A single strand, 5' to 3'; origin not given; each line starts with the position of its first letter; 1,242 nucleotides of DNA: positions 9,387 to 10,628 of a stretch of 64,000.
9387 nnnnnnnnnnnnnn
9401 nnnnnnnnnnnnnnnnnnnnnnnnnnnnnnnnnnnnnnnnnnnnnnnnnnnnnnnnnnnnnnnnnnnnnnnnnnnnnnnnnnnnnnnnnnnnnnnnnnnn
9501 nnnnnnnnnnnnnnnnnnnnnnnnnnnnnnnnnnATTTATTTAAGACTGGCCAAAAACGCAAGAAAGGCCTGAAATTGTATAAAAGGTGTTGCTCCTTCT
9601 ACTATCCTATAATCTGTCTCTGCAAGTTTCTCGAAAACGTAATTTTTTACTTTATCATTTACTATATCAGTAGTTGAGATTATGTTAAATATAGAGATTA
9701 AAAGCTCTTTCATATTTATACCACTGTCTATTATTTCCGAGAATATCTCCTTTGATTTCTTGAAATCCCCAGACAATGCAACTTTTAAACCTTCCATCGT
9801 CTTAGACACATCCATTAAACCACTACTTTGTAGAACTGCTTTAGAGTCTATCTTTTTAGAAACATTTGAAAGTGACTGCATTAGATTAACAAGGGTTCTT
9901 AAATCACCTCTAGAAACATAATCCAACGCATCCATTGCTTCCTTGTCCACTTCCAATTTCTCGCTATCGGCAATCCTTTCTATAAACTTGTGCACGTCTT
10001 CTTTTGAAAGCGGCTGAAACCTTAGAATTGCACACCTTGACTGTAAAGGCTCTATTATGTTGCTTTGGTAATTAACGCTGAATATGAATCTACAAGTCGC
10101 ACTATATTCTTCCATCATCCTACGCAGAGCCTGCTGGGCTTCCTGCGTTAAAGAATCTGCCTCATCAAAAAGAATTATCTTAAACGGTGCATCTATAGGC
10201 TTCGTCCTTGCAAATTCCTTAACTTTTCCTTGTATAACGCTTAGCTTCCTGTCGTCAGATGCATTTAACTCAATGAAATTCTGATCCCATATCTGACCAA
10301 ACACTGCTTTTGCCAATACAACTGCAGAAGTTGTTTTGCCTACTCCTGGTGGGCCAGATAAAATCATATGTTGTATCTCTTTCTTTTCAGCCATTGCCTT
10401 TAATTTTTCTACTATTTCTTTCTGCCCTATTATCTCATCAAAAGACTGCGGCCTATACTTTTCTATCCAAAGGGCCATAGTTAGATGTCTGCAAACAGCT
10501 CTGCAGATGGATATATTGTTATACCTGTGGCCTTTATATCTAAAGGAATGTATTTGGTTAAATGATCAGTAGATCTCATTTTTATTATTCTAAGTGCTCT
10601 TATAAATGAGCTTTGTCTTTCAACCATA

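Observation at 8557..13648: Compact five-gene minus-strand operon coupling a CPFC membrane glycoprotein, a disordered wHTH protein and a KaiC-like ATPase directly to rfcS-rfcL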

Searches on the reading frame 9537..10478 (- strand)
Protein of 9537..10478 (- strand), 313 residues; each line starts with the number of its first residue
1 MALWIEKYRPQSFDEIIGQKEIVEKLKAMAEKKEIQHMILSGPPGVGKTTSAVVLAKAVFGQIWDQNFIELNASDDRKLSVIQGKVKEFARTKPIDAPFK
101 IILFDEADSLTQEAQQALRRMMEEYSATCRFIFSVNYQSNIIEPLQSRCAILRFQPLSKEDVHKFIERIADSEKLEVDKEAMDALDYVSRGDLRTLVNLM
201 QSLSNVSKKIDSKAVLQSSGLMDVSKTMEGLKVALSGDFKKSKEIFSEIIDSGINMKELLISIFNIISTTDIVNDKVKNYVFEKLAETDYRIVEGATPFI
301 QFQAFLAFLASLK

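Call 3: search_protein_families(library=pfam, proteins=[window:9537-10478:-], max_evalue=0.01)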
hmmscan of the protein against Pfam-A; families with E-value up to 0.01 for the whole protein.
window:9537-10478:- (313 aa): 25 families
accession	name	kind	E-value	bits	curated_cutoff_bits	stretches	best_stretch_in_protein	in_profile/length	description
PF00004.35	AAA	-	5.9e-16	59.6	21.2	1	38-155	1-129/131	ATPase family associated with various cellular activities (AAA)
PF13177.12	DNA_pol3_delta2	-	2.8e-15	57.1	27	2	80-157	84-160/161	DNA polymerase III, delta subunit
PF08542.16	Rep_fac_C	-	2.2e-14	54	23.6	1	231-307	10-87/88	Replication factor C C-terminal domain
PF05496.18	RuvB_N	-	5.4e-10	39.7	27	1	9-63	2-61/159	Holliday junction DNA helicase RuvB P-loop domain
PF03215.21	Rad17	-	8.7e-09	36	23.8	1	3-105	8-115/186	Rad17 P-loop domain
PF13173.12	AAA_14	-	2.5e-07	31.2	27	1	38-160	5-126/129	AAA domain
PF25361.1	AAA_lid_RFC1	-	5.9e-06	26.1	34.9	1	161-212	3-54/59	RFC1-like, AAA+ ATPase lid domain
PF20720.3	nSTAND3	-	1.6e-05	25.1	27.2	1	29-80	11-60/155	Novel STAND NTPase 3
PF10236.15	DAP3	-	3.9e-05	23.5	23.1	0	21-51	9-39/311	Mitochondrial ribosomal death-associated protein 3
PF13401.12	AAA_22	-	4.3e-05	24.3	27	0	36-58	6-28/130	AAA domain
PF01078.27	Mg_chelatase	-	0.00018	21.4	20.3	1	13-98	2-81/207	Magnesium chelatase, subunit ChlI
PF25199.1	nSTAND_NTPase5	-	0.00025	21.3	34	1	20-135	26-132/145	Novel STAND NTPase 5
PF13191.12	AAA_16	-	0.00028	21.9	32.6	0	19-59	5-48/167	AAA ATPase domain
PF07726.17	AAA_3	-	0.00044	20.6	27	1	37-129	1-93/131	ATPase family associated with various cellular activities (AAA)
PF13238.12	AAA_18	-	0.00056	20.8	29.4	1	39-76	2-44/128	AAA domain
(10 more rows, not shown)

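Call 4: search_protein_families(library=ncbifam, proteins=[window:9537-10478:-], max_evalue=0.01)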
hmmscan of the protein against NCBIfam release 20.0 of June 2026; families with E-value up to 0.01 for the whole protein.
window:9537-10478:- (313 aa): 88 families (the best 25 are shown)
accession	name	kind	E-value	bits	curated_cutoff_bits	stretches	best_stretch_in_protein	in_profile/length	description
NF001679.0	PRK00440.1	equivalog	1.4e-111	372.6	303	1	2-311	6-316/322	replication factor C small subunit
NF003157.0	PRK04132.1-2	equivalog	3.7e-83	279.9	1103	2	49-310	598-860/864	replication factor C small subunit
NF003159.0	PRK04132.1-4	equivalog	4.1e-83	279.8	999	2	49-308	585-845/852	replication factor C small subunit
NF009067.0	PRK12402.1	equivalog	6e-77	258.9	317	2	78-310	105-337/340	replication factor C small subunit 2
NF003158.0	PRK04132.1-3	equivalog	1.9e-71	240.7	1750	3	135-309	1256-1430/1437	replication factor C small subunit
TIGR02397.1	dnaX_nterm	equivalog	2e-46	158.9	250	2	66-287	86-306/355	DNA polymerase III subunit gamma/tau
NF011523.0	PRK14962.1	equivalog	7.7e-36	123.9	576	2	68-268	88-288/474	DNA polymerase III subunits gamma and tau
NF004549.0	PRK05896.1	equivalog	1.9e-35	122.7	578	2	92-292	113-314/642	DNA polymerase III subunits gamma and tau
NF003229.0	PRK04195.1-5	equivalog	2.3e-35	122.1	280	1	4-226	7-234/413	replication factor C large subunit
NF011514.0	PRK14953.1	equivalog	3.5e-35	121.9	536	2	68-269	90-291/488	DNA polymerase III subunits gamma and tau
NF011522.0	PRK14961.1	equivalog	2.5e-34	118.7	562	2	68-285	90-309/363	DNA polymerase III subunits gamma and tau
NF004962.0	PRK06305.1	equivalog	6.2e-31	108.1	559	2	74-275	98-299/465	DNA polymerase III subunits gamma and tau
NF004046.1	PRK05563.1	equivalog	1.5e-30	106.6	400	2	67-273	88-293/567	DNA polymerase III subunit gamma/tau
NF006280.0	PRK08451.1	equivalog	5.6e-30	104.6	572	1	6-253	6-273/535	DNA polymerase III subunit gamma/tau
NF003233.0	PRK04195.2-3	equivalog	3.1e-29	102.2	471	1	3-223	2-223/504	replication factor C large subunit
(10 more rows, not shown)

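Call 32: find_related_loci(query=window:9537-10478:-, collection=metagenome_contigs, flank=5000)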
Query window:9537-10478:- (313 aa) in metagenome_contigs; peptide patterns used: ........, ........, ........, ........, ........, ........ (x = any residue, [..] = any of these).
53 stretches matched a pattern; 1 encode a relative of the query (tblastn E <= 1e-3); 1 distinct loci.
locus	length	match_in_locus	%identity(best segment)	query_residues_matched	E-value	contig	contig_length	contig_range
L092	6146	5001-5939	90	1-313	0e+0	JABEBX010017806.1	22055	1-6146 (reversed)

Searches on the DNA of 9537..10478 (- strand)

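Call 76: search_rna_families(sources=[L092, L093, L095, L096, L097, L086], threshold=gathering)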
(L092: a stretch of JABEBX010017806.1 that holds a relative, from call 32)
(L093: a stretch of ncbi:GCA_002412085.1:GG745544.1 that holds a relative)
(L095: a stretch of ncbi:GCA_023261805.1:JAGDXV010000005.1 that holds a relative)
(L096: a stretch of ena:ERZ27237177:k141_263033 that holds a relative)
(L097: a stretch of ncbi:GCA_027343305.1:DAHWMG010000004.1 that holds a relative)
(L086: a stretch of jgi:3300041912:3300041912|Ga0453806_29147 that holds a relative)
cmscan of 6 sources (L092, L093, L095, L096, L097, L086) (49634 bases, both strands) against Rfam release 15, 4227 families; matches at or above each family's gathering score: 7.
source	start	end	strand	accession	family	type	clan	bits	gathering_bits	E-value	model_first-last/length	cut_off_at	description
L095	3022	3294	+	RF00373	RNaseP_arch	Gene; ribozyme;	CL00002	122.1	84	9e-34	1-288/288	no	Archaeal RNase P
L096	2634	2907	+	RF00373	RNaseP_arch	Gene; ribozyme;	CL00002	108.9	84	1.2e-29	1-288/288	no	Archaeal RNase P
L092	1191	1469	+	RF00373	RNaseP_arch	Gene; ribozyme;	CL00002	108.5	84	1.6e-29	1-288/288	no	Archaeal RNase P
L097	1588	1861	+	RF00373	RNaseP_arch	Gene; ribozyme;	CL00002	108.5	84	1.6e-29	1-288/288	no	Archaeal RNase P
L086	6742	6814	-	RF00005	tRNA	Gene; tRNA;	CL00001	76.4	29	4.3e-15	1-71/71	no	tRNA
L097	581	654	+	RF00005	tRNA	Gene; tRNA;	CL00001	61.2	29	6.6e-11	1-71/71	no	tRNA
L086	5603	5712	+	RF00005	tRNA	Gene; tRNA;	CL00001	52.1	29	2.1e-08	1-71/71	no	tRNA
